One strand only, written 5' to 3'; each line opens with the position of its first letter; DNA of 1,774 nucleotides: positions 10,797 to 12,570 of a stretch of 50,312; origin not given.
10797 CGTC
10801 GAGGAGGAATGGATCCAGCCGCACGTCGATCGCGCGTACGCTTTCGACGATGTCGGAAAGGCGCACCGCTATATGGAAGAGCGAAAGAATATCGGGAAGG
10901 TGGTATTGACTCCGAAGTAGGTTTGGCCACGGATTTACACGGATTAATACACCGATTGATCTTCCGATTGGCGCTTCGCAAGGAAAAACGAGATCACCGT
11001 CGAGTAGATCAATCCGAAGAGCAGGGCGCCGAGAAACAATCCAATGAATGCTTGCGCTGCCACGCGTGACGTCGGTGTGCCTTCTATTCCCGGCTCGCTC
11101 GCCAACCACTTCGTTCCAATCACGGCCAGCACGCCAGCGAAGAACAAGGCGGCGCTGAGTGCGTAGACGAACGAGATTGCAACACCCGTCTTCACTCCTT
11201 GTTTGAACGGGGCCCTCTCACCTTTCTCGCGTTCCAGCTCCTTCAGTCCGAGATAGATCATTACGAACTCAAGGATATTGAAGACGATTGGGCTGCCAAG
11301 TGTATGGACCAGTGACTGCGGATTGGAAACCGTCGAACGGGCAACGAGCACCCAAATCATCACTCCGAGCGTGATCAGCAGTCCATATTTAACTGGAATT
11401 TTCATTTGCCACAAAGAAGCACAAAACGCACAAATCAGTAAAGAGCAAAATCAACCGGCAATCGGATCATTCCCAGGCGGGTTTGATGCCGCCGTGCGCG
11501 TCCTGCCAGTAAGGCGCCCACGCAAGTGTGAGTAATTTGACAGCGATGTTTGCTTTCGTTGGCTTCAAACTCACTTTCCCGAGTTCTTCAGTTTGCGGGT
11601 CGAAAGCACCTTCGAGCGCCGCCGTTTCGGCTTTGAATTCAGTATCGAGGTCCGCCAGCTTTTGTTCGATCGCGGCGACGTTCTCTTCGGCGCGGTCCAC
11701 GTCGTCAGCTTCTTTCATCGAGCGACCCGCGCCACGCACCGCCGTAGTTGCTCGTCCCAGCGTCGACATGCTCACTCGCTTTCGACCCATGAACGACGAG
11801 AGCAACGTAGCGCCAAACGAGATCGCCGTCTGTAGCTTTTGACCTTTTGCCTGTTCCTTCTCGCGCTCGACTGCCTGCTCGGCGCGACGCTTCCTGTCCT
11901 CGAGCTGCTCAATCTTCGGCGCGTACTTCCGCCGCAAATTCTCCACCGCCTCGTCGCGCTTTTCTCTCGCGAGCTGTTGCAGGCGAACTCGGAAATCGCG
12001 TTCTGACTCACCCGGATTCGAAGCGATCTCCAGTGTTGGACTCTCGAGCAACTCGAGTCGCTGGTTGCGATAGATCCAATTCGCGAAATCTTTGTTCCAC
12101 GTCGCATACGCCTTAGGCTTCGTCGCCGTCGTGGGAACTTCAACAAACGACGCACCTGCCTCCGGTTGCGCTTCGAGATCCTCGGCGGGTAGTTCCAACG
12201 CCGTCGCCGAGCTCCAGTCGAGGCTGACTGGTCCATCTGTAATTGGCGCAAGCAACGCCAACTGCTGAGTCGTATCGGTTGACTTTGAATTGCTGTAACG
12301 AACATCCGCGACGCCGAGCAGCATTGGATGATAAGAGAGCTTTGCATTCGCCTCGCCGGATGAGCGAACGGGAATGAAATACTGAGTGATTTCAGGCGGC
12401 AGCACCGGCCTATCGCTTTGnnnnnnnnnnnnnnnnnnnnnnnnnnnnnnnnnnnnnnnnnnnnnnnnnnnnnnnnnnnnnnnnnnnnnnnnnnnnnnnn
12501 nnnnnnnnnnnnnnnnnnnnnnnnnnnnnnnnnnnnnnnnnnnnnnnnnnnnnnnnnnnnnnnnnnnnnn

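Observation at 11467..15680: Translationally coupled two-gene module: wHTH / alpha-beta-hydrolase / pseudo-cyclase fusion plus 803-aa HerA/YjgR-like ATPase with coiled-coil tail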

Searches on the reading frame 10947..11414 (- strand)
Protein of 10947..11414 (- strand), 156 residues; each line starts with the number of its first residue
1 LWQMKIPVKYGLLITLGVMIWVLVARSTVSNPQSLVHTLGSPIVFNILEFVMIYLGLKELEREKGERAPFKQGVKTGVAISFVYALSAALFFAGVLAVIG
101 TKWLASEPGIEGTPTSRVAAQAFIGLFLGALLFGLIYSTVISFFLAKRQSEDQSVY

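Call 32: search_protein_families(library=pfam, proteins=[window:10947-11414:-], max_evalue=0.01)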
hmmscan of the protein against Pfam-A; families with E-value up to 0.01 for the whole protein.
window:10947-11414:- (156 aa): 2 families
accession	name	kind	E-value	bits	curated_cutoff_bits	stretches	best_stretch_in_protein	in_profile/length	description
PF13858.11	DUF4199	-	1.6e-07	32.4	32.3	1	9-146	1-164/165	Protein of unknown function (DUF4199)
PF06195.18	DUF996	-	0.0055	17.4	31.3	1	49-147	5-96/138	Protein of unknown function (DUF996)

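Call 78: search_protein_families(library=ncbifam, proteins=[window:10947-11414:-], max_evalue=0.001)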
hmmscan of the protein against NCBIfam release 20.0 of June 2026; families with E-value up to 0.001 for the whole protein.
window:10947-11414:- (156 aa): 0 families

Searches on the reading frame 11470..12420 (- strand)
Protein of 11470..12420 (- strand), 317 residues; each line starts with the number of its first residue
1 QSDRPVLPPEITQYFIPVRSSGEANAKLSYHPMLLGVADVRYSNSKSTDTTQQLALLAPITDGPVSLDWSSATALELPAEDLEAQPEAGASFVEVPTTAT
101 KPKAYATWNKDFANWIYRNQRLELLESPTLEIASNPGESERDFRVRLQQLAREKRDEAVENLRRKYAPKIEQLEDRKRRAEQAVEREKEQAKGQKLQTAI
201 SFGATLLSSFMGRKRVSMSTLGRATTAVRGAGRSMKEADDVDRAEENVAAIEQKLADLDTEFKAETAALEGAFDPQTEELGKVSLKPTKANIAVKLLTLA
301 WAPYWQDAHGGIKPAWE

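Call 60: search_protein_families(library=pfam, proteins=[window:11470-12420:-], max_evalue=10)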
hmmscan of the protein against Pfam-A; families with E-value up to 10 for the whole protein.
window:11470-12420:- (317 aa): 5 families
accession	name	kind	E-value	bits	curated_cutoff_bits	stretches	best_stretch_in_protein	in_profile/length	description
PF23991.1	DUF7310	-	0.072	14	40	1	227-264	18-55/83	Coiled-coil region of unknown function (DUF7310)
PF14362.11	DUF4407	-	0.12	12.1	31.3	1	146-269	112-221/297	Domain of unknown function (DUF4407)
PF06644.16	ATP11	-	0.25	11.6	22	1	143-192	6-55/271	ATP11 protein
PF05531.17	NPV_P10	-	0.28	12.2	29.8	1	239-284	11-55/75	Nucleopolyhedrovirus P10 protein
PF13600.11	DUF4140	-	5.8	7.9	27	0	149-191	53-95/98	N-terminal domain of unknown function (DUF4140)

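Call 70: predict_structure(alignment_id=A4)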
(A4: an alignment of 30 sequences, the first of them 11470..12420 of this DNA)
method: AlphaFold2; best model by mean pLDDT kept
length: 317 residues; sequences in the alignment: 30
mean_pLDDT: 91.3   pTM: 0.74
mean pLDDT of the five models: 91.3, 90.1, 88.9, 88.7, 87.0
residues with pLDDT >= 90: 254; 70-90: 37; 50-70: 19; < 50: 7
segments of 3 or more residues with pLDDT < 50: 212-218
pLDDT, mean of each block of 10 residues (from residue 1): 84 96 94 98 87 97 91 95 96 96 97 98 95 95 97 97 98 98 95 86 70 50 60 86 96 98 96 93 96 98 96 94
secondary structure, 60 per line:
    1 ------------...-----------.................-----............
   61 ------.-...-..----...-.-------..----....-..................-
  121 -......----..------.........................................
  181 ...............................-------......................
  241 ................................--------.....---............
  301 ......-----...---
elements in order: E13-15 E27-43 E49-60 H97-100 H102-119 E122-127 H140-211 H219-272 E281-285 E292-306 E312-314

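Call 72: fold_search(model_id=the predicted structure, library=pdb)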
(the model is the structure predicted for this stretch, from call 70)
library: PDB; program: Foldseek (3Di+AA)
matches with E <= 10: 560; with E <= 0.001: 0
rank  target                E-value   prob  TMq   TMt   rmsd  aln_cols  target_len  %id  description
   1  8sbj_B                3.7e-02  0.63  0.20  0.22  18.1       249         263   10  Co-structure Phosphatidylinositol 4,5-bisphosphate 3-kinase catalytic subunit alpha isoform complexed with brain penet (released 2023-07-19)
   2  8v8i_B                5.5e-02  0.97  0.30  0.42  16.5       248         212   11  PI3Ka H1047R co-crystal structure with inhibitor in cryptic pocket (compound 5). (released 2024-03-20)
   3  9r64_I                5.8e-02  0.21  0.19  0.11  19.8       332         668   12  CPS secretion pathway Wza-Wzc_C1 (Conf 0) (released 2026-03-04)
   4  8dcp_B                6.1e-02  0.92  0.33  0.37  20.7       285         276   10  PI 3-kinase alpha with nanobody 3-126 (released 2022-09-21)
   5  8tu6_B                8.5e-02  0.87  0.32  0.39  19.9       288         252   10  CryoEM structure of PI3Kalpha (released 2023-11-15)
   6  8v8v_D                8.5e-02  0.44  0.20  0.22  18.3       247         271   11  PI3Ka H1047R co-crystal structure with inhibitor in cryptic pocket near H1047R (compound 7). (released 2024-03-20)
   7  8tgd_B                9.6e-02  0.96  0.31  0.39  18.8       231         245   10  STX-478, a Mutant-Selective, Allosteric Inhibitor bound to H1047R PI3Kalpha (released 2023-09-06)
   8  4waf_B                1.0e-01  0.95  0.31  0.38  18.3       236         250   11  Crystal Structure of a novel tetrahydropyrazolo[1,5-a]pyrazine in an engineered PI3K alpha (released 2014-12-31)
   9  4zop_B                1.1e-01  0.96  0.30  0.38  19.1       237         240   10  Co-crystal Structure of Lipid Kinase PI3K alpha with a selective phosphatidylinositol-3 kinase alpha inhibitor (released 2016-05-18)
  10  7tz7_B                1.2e-01  0.90  0.30  0.35  18.5       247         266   13  PI3K alpha in complex with an inhibitor (released 2022-05-18)
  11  9a72_A                1.6e-01  0.30  0.20  0.21  16.4       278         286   12  Integrative model of YFMS-CHEW by crosslinking MS and deep learning (released 2024-09-18)
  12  3hhm_B                1.7e-01  0.82  0.30  0.37  17.7       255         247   11  Crystal structure of p110alpha H1047R mutant in complex with niSH2 of p85alpha and the drug wortmannin (released 2009-09-29)
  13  5xgj_B                1.7e-01  0.63  0.29  0.33  20.0       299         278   12  Crystal structure of PI3K complex with an inhibitor (released 2018-04-25)
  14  8ts7_B                1.8e-01  0.89  0.31  0.36  18.6       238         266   12  Human PI3K p85alpha/p110alpha (released 2023-11-22)
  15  8v8i_D                1.8e-01  0.77  0.29  0.40  19.9       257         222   10  PI3Ka H1047R co-crystal structure with inhibitor in cryptic pocket (compound 5). (released 2024-03-20)
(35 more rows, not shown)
